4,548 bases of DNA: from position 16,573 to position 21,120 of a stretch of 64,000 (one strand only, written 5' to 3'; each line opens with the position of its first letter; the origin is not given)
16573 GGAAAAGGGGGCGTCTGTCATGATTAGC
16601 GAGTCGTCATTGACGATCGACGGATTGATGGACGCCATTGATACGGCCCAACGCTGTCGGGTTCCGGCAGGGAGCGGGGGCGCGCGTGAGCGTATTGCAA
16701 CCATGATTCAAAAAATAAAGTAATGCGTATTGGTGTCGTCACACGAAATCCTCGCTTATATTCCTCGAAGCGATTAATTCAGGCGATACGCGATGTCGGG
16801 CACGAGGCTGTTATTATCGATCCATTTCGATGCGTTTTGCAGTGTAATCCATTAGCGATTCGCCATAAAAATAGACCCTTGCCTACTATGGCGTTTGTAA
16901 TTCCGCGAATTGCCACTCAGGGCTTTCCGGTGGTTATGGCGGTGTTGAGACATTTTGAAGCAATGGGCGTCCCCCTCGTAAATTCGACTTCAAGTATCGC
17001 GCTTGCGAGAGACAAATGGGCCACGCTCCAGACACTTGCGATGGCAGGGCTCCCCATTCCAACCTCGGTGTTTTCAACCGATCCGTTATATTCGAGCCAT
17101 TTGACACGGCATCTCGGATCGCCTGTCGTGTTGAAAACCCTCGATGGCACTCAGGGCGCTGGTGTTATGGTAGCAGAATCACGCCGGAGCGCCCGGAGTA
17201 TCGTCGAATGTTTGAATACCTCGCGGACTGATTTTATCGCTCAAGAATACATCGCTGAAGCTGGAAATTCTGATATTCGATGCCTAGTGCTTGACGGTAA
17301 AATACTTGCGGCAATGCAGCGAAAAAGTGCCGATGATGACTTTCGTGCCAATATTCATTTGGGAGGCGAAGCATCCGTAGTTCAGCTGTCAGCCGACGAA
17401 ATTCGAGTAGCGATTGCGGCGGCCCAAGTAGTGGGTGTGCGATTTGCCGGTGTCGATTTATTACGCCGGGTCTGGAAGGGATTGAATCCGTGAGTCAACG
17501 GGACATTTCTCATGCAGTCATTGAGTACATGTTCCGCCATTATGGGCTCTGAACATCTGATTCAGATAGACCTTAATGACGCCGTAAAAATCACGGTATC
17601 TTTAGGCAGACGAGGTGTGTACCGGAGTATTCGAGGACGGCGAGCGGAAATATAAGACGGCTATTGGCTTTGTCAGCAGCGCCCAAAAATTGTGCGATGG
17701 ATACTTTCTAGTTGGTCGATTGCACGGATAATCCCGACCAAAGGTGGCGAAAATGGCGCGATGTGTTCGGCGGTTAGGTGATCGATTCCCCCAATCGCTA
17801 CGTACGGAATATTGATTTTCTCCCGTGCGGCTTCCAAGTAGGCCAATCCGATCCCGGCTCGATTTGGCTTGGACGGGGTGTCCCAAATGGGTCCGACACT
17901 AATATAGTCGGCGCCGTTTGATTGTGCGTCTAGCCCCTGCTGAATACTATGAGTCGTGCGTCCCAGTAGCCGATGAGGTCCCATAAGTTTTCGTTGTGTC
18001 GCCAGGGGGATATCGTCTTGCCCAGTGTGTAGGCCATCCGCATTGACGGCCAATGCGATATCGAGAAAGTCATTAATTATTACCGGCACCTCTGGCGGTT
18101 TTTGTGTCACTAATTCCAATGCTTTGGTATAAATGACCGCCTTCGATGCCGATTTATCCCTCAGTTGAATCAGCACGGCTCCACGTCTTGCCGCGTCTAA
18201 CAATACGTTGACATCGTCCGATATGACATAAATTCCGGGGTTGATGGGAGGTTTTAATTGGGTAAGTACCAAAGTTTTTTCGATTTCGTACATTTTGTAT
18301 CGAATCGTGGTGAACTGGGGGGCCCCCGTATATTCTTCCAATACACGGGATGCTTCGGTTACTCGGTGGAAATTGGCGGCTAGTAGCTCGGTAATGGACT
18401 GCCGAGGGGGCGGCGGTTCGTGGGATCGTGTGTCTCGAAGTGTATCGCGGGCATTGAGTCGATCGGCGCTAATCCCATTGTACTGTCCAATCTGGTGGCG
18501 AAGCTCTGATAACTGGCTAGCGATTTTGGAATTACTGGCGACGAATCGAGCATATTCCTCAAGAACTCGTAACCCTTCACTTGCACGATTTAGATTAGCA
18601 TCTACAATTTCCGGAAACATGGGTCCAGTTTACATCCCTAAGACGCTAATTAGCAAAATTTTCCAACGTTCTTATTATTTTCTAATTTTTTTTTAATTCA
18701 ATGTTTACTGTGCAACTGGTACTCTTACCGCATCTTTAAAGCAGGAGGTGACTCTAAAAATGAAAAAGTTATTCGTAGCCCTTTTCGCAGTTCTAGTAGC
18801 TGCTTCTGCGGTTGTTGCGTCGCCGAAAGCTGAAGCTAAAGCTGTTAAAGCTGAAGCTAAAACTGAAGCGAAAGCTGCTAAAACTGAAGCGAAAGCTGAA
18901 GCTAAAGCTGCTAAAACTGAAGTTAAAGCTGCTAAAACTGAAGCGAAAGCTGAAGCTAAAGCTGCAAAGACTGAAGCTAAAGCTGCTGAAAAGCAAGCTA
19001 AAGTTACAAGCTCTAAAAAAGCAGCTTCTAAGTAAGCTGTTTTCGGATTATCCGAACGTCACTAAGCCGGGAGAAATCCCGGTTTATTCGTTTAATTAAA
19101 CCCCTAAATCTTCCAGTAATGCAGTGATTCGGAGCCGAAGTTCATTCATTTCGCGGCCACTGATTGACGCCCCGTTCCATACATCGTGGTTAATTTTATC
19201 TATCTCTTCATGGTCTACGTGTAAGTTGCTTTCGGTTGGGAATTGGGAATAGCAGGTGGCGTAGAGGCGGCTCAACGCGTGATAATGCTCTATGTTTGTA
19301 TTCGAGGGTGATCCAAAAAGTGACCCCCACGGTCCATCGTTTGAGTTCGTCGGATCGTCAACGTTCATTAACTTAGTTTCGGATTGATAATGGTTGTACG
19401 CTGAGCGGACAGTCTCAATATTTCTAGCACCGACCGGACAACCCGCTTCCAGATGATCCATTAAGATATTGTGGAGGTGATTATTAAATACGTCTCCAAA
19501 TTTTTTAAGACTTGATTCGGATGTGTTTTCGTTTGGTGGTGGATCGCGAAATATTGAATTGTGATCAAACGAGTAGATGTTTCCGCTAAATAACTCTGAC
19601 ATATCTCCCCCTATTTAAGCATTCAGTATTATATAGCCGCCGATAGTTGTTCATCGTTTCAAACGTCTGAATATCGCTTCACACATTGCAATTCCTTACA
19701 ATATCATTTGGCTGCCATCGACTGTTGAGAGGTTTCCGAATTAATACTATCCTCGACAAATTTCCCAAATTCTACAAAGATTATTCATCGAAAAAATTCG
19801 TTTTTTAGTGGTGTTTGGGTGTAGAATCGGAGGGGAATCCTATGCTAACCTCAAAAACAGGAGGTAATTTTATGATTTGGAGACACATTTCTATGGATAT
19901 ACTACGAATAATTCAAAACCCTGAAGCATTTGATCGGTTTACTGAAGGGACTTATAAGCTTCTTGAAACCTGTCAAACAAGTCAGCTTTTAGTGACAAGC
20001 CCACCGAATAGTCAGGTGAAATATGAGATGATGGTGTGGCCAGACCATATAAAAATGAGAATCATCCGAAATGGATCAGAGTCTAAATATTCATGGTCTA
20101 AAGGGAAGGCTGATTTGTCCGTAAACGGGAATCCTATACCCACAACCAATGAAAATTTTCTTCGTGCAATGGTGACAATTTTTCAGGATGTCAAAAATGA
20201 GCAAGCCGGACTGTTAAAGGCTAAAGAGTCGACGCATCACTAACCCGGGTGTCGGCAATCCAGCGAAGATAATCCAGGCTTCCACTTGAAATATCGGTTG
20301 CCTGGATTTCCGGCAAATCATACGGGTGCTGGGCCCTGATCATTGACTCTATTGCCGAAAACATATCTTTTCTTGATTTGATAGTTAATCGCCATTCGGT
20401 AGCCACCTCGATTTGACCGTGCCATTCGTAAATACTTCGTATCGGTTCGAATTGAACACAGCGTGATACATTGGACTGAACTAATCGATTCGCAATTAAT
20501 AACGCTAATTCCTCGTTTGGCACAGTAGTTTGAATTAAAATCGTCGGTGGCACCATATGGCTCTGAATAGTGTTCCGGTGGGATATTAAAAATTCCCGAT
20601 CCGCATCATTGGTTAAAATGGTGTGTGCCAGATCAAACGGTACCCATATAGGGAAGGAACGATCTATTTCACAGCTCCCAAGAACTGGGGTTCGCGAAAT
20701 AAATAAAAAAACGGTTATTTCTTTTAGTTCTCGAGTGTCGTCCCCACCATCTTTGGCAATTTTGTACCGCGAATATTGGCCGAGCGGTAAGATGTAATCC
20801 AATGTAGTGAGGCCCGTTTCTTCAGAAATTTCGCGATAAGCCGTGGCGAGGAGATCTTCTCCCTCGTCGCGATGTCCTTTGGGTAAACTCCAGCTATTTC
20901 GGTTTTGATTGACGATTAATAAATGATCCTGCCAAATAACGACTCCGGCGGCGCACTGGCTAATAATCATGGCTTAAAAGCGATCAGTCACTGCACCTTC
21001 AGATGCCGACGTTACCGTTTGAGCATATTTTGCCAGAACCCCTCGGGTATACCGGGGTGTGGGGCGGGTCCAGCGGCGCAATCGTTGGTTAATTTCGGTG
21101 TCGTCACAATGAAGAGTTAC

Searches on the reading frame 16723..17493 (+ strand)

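Call 17: search_protein_families(library=pfam, proteins=[window:16723-17493:+], max_evalue=0.001)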
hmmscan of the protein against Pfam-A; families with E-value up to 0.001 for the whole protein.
window:16723-17493:+ (256 aa): 6 families
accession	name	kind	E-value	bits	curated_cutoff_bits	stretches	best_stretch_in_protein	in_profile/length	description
PF08443.16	RimK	-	3.5e-40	138.1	21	1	95-248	1-153/188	RimK-like ATP-grasp domain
PF18030.7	Rimk_N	-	4.8e-20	72.1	26.4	1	1-92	1-94/94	RimK PreATP-grasp domain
PF02955.21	GSH-S_ATP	-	2.3e-19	69.9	23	1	125-247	25-152/175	Prokaryotic glutathione synthetase, ATP-grasp domain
PF02655.19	ATP-grasp_3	-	2.2e-06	28.3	23.2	1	95-247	1-142/160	ATP-grasp domain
PF14397.11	ATPgrasp_ST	-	0.00022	21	31.4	1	84-160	8-88/278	Sugar-transfer associated ATP-grasp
PF22626.3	LysX_preATP_grasp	-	0.00089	19.8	27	0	16-92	13-82/84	LysX preATP-grasp domain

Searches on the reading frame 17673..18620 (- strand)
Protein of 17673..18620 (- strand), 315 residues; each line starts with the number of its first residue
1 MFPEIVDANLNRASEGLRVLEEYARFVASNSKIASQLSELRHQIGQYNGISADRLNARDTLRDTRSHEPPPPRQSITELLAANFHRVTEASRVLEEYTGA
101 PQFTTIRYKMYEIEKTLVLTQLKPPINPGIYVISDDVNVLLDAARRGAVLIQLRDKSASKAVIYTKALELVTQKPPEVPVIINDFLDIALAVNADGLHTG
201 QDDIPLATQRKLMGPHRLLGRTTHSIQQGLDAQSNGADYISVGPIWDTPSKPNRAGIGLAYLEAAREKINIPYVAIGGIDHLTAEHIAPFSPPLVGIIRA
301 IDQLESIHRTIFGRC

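Call 17: search_protein_families(library=pfam, proteins=[window:17673-18620:-], max_evalue=0.001)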
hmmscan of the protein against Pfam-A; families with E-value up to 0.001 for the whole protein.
window:17673-18620:- (315 aa): 2 families
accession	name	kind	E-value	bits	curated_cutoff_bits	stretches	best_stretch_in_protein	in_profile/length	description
PF02581.23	TMP-TENI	-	2.2e-43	148.2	27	1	135-288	13-167/180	Thiamine monophosphate synthase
PF17792.6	ThiD2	-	1e-28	100.6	23.5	1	5-116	2-124/124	ThiD2 family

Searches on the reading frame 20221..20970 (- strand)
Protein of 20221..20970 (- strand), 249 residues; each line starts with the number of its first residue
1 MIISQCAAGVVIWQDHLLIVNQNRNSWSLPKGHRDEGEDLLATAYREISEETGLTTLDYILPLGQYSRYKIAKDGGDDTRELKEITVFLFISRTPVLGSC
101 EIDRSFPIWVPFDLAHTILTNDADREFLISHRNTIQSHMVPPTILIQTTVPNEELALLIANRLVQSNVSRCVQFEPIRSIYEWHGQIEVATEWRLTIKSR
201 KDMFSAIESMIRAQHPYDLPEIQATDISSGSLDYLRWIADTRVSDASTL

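Call 17: search_protein_families(library=pfam, proteins=[window:20221-20970:-], max_evalue=0.001)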
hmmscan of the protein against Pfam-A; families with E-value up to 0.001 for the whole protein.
window:20221-20970:- (249 aa): 2 families
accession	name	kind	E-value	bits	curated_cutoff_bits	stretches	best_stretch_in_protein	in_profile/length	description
PF03091.20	CutA1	-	1.3e-28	99.1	22.4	1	145-240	2-98/99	CutA1 divalent ion tolerance protein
PF00293.34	NUDIX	-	9.5e-14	52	21.1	1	7-124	5-127/134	NUDIX domain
